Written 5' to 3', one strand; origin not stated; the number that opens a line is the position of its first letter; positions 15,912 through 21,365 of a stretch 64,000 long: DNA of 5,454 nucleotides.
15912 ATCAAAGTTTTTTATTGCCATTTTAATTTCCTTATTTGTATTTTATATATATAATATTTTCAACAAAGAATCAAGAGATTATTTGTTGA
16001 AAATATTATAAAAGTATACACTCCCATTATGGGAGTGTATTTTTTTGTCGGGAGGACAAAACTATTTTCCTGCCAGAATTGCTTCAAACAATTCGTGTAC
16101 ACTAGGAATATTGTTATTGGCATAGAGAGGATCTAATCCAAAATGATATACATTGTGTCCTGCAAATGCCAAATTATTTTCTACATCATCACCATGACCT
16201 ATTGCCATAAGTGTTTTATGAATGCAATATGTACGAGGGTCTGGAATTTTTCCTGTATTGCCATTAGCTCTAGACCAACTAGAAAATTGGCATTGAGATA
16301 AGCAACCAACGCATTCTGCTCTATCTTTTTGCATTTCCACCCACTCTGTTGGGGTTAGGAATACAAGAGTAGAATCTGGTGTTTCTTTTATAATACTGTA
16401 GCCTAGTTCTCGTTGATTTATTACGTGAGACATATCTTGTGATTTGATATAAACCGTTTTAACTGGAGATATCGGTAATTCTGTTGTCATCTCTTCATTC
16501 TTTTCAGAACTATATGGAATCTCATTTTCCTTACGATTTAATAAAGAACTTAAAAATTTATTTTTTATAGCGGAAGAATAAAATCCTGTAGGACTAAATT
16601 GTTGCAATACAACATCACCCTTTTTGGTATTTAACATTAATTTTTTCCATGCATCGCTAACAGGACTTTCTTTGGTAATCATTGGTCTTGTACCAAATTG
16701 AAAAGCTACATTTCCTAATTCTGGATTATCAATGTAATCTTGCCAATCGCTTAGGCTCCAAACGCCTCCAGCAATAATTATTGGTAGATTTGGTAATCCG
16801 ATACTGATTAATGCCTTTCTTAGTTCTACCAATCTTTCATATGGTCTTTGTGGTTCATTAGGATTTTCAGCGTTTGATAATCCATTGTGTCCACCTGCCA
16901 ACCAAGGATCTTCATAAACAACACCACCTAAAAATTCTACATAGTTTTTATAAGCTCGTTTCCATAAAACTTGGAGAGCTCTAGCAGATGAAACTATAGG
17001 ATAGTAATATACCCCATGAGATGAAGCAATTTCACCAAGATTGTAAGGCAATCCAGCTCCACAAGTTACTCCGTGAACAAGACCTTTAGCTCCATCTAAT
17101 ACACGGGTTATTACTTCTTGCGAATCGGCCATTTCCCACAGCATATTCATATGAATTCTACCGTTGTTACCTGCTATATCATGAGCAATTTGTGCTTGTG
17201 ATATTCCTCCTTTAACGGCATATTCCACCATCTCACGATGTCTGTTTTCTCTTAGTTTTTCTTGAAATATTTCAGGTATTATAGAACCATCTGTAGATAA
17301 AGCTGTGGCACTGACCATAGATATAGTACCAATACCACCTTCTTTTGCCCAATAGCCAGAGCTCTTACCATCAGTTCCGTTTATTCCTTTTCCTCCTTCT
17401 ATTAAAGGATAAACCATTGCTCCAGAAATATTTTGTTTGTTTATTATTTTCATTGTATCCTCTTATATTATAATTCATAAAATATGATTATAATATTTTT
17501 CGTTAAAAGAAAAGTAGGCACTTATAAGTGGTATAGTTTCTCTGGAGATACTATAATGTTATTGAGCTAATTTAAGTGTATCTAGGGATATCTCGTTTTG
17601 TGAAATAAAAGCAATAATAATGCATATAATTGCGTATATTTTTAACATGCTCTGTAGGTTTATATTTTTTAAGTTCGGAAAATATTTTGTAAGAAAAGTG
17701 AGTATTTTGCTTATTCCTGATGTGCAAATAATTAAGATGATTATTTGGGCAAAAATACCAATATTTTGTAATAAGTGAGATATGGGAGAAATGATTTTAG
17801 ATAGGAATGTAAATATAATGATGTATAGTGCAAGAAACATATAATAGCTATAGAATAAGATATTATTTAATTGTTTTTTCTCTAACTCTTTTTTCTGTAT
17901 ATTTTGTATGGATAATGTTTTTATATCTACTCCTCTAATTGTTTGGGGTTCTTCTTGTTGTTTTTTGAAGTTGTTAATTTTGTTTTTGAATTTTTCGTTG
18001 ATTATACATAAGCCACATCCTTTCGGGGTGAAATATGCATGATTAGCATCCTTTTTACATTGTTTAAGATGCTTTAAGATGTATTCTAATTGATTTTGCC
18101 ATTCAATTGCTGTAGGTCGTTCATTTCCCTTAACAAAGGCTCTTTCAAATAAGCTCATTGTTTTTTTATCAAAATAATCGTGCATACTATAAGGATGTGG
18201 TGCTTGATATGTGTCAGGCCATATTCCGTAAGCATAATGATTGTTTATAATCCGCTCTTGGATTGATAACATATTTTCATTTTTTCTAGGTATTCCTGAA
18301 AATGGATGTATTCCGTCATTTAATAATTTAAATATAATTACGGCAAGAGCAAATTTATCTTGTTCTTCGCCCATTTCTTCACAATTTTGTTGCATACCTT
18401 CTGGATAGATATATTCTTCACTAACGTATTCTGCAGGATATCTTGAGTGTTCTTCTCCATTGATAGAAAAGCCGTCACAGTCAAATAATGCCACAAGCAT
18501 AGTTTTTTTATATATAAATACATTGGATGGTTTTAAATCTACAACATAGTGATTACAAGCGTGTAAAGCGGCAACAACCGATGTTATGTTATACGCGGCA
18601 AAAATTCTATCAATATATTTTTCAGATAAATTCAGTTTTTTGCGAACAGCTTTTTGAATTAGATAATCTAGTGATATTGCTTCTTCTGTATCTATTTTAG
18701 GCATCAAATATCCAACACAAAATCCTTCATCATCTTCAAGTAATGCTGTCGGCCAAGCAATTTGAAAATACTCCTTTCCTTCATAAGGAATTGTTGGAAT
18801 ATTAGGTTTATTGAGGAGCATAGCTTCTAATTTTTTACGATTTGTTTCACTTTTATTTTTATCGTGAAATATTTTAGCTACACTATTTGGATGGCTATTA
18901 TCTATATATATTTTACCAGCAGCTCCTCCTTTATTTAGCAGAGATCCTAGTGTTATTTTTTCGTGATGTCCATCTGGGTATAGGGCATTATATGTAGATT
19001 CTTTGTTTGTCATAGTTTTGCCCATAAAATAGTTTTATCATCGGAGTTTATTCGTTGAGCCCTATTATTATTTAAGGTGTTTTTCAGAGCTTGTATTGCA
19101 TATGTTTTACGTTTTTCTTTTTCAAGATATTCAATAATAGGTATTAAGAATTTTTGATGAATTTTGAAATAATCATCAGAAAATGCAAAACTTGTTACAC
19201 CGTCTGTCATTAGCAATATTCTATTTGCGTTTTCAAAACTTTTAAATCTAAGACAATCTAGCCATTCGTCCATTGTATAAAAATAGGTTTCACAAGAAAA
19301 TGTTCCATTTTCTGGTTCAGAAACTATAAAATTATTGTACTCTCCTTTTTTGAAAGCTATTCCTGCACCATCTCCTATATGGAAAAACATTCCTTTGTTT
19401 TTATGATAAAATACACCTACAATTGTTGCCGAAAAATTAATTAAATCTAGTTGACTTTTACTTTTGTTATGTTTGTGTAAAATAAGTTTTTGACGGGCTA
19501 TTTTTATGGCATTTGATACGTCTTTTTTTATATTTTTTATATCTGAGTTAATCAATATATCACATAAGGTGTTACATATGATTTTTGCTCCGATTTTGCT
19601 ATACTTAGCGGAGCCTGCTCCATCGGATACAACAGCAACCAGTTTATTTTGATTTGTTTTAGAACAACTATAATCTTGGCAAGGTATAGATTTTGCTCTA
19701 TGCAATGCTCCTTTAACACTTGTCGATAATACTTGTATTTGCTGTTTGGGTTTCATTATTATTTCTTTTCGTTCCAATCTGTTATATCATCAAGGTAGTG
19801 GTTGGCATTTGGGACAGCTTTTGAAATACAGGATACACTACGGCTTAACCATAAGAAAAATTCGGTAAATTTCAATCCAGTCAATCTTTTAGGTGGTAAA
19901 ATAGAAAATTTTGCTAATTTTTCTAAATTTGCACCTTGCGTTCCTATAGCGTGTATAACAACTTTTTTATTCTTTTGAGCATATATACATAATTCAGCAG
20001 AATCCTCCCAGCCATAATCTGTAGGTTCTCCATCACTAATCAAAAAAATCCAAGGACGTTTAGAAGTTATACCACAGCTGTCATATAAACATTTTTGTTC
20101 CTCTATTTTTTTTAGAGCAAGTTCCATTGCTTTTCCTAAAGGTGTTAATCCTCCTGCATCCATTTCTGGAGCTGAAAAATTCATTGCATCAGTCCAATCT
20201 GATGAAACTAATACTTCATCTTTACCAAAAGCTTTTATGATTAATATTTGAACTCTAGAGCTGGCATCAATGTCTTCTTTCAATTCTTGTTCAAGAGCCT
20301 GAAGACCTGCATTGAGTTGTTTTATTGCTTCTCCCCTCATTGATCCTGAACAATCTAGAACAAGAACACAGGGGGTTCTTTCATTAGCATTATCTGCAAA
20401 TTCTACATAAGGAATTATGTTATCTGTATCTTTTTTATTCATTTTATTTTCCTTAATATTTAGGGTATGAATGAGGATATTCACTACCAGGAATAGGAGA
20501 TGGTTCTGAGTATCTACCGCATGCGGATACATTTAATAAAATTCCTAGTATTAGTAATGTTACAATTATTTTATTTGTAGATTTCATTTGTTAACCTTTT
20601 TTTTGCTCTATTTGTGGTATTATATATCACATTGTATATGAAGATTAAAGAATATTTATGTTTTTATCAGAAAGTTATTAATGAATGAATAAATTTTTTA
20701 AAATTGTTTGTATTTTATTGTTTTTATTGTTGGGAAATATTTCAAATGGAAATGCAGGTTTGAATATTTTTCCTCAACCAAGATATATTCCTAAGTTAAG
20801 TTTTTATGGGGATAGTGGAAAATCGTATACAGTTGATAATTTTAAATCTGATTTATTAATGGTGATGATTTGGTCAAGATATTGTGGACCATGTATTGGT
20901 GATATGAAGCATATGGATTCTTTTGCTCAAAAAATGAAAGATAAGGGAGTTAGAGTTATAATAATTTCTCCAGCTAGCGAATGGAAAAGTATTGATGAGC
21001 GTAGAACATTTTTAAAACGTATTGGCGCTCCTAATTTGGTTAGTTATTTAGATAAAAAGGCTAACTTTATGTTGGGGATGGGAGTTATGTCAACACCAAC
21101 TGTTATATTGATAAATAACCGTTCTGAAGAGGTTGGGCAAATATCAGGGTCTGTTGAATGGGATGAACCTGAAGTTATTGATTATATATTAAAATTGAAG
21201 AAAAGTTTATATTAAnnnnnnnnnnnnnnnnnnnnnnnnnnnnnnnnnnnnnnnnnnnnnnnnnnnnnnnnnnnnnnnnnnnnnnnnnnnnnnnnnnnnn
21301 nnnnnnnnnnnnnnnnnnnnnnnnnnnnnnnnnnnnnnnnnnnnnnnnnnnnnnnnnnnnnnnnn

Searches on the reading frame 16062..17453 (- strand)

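Call 46: search_protein_families(library=pfam, proteins=[window:16062-17453:-], max_evalue=0.00001)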
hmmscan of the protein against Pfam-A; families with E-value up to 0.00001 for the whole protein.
window:16062-17453:- (463 aa): 1 family
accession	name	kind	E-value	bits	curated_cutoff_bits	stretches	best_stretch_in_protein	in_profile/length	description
PF03060.21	NMO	-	1.6e-12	48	28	1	106-325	91-290/331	Nitronate monooxygenase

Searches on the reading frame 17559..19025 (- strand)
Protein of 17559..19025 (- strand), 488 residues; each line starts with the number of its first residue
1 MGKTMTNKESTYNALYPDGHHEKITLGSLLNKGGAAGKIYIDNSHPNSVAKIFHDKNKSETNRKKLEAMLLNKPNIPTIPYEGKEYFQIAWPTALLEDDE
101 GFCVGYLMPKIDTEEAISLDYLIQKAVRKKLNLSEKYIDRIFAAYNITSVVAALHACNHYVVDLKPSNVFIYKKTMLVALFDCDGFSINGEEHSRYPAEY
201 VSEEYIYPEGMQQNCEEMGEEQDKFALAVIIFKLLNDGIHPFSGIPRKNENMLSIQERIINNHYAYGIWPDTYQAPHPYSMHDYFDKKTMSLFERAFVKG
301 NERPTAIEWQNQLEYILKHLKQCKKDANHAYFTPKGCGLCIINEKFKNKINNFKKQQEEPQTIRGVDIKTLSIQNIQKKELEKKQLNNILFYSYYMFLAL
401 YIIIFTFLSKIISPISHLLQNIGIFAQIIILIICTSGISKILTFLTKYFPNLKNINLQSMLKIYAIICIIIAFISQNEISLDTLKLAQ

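Call 46: search_protein_families(library=pfam, proteins=[window:17559-19025:-], max_evalue=0.00001)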
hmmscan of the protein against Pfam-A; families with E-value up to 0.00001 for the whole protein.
window:17559-19025:- (488 aa): 1 family
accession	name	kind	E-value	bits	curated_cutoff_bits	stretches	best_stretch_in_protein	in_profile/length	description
PF00069.31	Pkinase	-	2e-12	47.5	31.7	1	124-295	86-242/263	Protein kinase domain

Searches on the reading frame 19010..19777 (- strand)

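Call 46: search_protein_families(library=pfam, proteins=[window:19010-19777:-], max_evalue=0.00001)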
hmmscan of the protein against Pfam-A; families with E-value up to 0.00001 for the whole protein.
window:19010-19777:- (255 aa): 1 family
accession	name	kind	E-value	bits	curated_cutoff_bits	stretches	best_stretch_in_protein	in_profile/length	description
PF13672.11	PP2C_2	-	6e-38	130.9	24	1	23-235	2-208/209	Protein phosphatase 2C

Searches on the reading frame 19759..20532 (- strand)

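Call 46: search_protein_families(library=pfam, proteins=[window:19759-20532:-], max_evalue=0.00001)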
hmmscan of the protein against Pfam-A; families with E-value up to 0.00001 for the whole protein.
window:19759-20532:- (257 aa): 2 families
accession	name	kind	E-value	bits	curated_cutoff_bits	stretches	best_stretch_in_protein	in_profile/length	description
PF13519.12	VWA_2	-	3.2e-06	28.2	27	1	56-169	2-107/107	von Willebrand factor type A domain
PF00092.34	VWA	-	9.2e-06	26.4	23.8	0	56-210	3-151/174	von Willebrand factor type A domain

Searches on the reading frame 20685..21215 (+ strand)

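Call 46: search_protein_families(library=pfam, proteins=[window:20685-21215:+], max_evalue=0.00001)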
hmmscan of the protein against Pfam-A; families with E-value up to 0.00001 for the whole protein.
window:20685-21215:+ (176 aa): 3 families
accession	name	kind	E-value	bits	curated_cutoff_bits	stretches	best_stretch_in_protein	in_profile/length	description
PF08534.16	Redoxin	-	2.3e-11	44.1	26.6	1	35-159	6-138/148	Redoxin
PF00578.27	AhpC-TSA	-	3.7e-07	30.6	26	1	37-144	7-116/124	AhpC/TSA family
PF13905.12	Thioredoxin_8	-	1.1e-06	29.3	27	1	56-146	2-91/94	Thioredoxin-like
